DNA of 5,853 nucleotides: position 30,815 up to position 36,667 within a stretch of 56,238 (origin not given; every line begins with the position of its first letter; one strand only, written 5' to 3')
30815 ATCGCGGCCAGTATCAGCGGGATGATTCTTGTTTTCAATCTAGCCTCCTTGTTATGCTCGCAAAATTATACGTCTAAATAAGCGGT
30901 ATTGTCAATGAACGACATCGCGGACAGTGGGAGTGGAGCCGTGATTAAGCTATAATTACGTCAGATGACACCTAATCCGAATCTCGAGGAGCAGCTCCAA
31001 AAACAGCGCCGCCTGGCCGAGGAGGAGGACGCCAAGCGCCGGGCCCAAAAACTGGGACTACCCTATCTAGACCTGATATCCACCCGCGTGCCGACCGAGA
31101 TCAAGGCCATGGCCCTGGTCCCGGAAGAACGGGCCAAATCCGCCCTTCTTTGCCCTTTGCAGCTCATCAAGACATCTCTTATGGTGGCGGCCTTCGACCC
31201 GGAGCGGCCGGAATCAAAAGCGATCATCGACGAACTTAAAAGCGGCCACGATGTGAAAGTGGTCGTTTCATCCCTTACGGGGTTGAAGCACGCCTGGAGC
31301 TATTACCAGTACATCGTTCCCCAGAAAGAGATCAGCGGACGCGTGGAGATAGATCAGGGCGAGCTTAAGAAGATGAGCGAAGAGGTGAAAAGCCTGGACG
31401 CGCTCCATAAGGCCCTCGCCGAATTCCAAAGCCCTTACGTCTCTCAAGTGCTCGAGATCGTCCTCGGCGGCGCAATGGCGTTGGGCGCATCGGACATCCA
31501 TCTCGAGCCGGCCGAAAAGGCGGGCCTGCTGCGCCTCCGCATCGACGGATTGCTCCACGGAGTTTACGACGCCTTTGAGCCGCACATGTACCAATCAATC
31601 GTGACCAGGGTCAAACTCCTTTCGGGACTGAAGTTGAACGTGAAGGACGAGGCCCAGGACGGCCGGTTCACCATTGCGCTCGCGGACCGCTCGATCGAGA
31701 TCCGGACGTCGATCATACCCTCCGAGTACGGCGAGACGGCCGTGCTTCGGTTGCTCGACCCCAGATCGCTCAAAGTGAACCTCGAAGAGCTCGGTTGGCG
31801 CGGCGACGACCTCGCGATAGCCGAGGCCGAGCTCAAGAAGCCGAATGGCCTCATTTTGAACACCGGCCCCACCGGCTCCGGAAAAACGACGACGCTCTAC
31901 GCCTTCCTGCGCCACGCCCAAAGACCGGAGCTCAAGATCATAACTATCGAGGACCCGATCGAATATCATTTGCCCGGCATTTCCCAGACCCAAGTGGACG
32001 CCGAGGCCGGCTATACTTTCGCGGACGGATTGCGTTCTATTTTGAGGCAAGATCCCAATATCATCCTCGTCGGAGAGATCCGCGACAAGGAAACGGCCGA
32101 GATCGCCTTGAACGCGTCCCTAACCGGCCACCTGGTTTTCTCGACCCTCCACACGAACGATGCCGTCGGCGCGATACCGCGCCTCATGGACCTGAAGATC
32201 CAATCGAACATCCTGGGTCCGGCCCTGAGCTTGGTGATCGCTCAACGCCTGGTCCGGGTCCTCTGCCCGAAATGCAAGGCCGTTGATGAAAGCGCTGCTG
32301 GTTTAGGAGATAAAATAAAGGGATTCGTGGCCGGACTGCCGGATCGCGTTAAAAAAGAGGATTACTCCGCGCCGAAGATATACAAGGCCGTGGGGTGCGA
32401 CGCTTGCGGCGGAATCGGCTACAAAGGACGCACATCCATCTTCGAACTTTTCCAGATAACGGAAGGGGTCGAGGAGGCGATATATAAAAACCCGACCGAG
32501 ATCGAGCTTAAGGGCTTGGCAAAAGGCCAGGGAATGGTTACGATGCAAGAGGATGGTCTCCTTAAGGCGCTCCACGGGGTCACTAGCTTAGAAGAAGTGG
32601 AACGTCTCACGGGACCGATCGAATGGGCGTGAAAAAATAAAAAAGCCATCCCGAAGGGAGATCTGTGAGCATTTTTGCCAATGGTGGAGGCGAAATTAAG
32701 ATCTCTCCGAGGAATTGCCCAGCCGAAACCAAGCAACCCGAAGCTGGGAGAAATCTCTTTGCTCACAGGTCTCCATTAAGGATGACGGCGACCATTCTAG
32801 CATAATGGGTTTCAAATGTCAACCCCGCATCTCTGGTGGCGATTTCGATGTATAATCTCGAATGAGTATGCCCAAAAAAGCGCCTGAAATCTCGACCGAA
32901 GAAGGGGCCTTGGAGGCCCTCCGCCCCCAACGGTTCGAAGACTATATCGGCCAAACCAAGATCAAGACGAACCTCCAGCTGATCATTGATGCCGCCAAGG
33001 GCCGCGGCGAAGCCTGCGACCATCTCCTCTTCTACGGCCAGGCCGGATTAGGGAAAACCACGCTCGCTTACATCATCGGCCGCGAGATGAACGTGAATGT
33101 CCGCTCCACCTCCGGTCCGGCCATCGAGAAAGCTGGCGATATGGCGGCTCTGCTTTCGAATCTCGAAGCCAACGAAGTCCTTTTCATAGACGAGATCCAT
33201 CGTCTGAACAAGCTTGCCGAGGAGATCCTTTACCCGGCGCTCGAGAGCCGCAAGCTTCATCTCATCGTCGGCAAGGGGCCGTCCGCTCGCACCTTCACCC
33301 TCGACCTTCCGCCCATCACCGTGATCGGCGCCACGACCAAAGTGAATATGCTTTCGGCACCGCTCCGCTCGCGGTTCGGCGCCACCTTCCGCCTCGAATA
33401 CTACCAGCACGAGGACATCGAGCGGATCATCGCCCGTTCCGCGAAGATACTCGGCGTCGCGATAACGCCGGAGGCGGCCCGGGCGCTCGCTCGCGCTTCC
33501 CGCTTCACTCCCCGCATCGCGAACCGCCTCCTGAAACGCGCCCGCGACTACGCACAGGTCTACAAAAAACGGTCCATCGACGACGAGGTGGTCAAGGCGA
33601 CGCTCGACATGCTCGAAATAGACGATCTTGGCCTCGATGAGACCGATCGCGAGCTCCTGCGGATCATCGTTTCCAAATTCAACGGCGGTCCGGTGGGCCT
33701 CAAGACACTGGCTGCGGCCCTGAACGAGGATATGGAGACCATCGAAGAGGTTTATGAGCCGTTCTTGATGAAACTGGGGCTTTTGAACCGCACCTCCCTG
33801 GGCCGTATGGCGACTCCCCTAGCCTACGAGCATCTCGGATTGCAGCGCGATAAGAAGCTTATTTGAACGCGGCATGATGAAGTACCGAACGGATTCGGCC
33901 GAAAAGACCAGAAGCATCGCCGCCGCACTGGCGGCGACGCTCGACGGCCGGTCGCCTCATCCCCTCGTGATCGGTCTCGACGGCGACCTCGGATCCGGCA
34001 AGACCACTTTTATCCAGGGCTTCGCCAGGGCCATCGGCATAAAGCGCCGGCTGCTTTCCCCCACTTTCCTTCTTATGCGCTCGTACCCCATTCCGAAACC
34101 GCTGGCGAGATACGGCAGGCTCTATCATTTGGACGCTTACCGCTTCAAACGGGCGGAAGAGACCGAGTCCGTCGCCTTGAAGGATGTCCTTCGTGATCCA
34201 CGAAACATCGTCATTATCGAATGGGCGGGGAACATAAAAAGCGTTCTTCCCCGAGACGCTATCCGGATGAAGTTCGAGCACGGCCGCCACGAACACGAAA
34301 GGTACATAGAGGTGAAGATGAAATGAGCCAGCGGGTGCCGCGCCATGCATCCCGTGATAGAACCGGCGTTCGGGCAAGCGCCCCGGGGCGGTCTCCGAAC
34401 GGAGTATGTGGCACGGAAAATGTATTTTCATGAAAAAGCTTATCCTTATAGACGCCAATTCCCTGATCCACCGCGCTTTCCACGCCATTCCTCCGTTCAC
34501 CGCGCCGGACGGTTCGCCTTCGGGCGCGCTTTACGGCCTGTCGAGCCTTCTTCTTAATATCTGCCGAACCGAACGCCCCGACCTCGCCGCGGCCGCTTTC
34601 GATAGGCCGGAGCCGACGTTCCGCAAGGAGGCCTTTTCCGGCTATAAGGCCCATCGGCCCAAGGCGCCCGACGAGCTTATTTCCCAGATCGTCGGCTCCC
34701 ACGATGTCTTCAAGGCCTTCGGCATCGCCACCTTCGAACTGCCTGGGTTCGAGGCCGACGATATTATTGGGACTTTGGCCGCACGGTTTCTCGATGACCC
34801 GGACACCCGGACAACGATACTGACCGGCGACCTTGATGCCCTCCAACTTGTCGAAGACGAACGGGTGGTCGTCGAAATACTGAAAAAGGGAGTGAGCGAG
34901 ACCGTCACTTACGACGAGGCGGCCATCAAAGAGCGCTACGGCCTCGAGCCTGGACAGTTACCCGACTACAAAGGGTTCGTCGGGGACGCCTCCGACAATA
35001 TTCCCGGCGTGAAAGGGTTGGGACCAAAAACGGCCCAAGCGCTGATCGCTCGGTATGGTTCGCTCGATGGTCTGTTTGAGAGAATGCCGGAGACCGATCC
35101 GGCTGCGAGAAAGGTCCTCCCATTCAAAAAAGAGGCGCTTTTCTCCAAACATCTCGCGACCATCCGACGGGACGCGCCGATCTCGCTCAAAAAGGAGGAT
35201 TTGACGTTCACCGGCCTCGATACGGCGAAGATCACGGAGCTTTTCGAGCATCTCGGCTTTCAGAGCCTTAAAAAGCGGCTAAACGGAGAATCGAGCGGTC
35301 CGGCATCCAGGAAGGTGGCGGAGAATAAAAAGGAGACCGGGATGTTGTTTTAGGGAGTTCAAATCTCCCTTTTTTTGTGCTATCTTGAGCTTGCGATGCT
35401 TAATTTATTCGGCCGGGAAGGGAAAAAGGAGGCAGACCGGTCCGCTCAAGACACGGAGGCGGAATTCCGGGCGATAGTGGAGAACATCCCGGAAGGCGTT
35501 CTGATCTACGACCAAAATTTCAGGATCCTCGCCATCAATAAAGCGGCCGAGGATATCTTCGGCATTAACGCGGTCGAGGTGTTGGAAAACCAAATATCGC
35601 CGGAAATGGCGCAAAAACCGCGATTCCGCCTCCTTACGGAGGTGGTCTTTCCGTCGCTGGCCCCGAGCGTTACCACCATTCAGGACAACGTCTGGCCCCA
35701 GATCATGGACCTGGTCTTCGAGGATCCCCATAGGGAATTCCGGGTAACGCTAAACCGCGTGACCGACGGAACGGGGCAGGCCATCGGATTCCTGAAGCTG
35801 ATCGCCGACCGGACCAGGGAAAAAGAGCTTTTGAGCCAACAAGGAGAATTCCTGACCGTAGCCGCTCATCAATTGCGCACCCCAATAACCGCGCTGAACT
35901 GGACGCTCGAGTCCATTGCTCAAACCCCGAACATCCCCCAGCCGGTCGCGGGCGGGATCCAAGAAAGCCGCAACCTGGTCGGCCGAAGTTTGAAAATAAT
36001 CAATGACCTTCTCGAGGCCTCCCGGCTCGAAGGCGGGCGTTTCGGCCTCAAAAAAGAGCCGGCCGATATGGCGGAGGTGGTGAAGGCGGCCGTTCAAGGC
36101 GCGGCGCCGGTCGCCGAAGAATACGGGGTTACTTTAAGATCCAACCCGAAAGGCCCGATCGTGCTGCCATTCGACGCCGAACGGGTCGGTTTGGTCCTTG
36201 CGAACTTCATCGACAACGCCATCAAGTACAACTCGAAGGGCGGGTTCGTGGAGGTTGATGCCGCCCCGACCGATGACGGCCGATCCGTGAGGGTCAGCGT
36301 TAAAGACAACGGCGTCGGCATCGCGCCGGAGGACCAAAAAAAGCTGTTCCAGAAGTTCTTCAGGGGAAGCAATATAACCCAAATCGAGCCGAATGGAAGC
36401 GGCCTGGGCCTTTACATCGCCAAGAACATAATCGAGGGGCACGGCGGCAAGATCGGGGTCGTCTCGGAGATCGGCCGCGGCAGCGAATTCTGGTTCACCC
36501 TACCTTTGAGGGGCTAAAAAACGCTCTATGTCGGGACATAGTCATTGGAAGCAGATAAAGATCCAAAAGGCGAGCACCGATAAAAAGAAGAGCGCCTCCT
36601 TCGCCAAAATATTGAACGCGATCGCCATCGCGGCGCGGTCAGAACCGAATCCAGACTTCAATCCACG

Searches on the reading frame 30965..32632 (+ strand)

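Call 57: search_protein_families(library=pfam, max_evalue=0.0001, proteins=[window:30965-32632:+])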
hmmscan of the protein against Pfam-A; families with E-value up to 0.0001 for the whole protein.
window:30965-32632:+ (555 aa): 2 families
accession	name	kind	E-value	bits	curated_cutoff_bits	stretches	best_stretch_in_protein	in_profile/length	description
PF00437.27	T2SSE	-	8e-112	374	24.9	1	159-547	8-370/370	Type II/IV secretion system protein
PF05157.20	MshEN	-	1.2e-05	25.6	23.1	1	30-112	1-81/90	MshEN domain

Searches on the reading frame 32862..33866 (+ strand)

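Call 58: search_protein_families(library=pfam, max_evalue=0.0001, proteins=[window:32862-33866:+])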
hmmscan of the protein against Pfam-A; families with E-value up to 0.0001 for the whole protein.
window:32862-33866:+ (334 aa): 5 families
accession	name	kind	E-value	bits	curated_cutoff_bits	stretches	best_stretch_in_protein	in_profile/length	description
PF05496.18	RuvB_N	-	4.6e-69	231.7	27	1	20-178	1-159/159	Holliday junction DNA helicase RuvB P-loop domain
PF17864.7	AAA_lid_4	-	1.1e-26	92.8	27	1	181-254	1-74/74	RuvB AAA lid domain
PF05491.19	RuvB_C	-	4.2e-25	87.9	24.7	1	256-325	2-71/72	RuvB C-terminal winged helix domain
PF00004.35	AAA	-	1.5e-18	67.9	21.2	1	55-179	1-130/131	ATPase family associated with various cellular activities (AAA)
PF07728.20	AAA_5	-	1.1e-07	32.3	22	1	55-172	2-139/139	AAA domain (dynein-related subfamily)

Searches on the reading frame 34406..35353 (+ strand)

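Call 9: search_protein_families(library=pfam, max_evalue=0.001, proteins=[window:34406-35353:+])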
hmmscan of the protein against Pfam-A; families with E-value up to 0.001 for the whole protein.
window:34406-35353:+ (315 aa): 2 families
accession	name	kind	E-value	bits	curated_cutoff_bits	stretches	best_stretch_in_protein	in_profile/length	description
PF02739.22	5_3_exonuc_N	-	3.4e-49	167.2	34.3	1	11-179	1-164/164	5'-3' exonuclease, N-terminal resolvase-like domain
PF01367.25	5_3_exonuc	-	5.4e-26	91.4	40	1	181-273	2-96/97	5'-3' exonuclease, C-terminal SAM fold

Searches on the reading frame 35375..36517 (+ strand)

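Call 9: search_protein_families(library=pfam, max_evalue=0.001, proteins=[window:35375-36517:+])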
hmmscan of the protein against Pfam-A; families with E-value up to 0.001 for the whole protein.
window:35375-36517:+ (380 aa): 7 families
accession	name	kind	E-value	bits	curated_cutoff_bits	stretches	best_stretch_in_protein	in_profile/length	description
PF02518.31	HATPase_c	-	5.7e-29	101.2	26.4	1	267-379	2-110/111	Histidine kinase-, DNA gyrase B-, and HSP90-like ATPase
PF13188.13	PAS_8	-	2.7e-09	37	21.8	1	31-75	3-44/65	PAS domain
PF00989.32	PAS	-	7.9e-09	36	22.6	1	30-140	2-107/113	PAS fold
PF00512.31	HisKA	-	2.6e-08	34.2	26.9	1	155-221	1-66/66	His Kinase A (phospho-acceptor) domain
PF08448.16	PAS_4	-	9.9e-06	26.2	23.1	1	35-150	1-109/110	PAS fold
PF13589.12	HATPase_c_3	-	0.00046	20.7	25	0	274-329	6-57/137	Histidine kinase-, DNA gyrase B-, and HSP90-like ATPase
PF13581.12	HATPase_c_2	-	0.00084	19.8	27.4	0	267-353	28-109/127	Histidine kinase-like ATPase domain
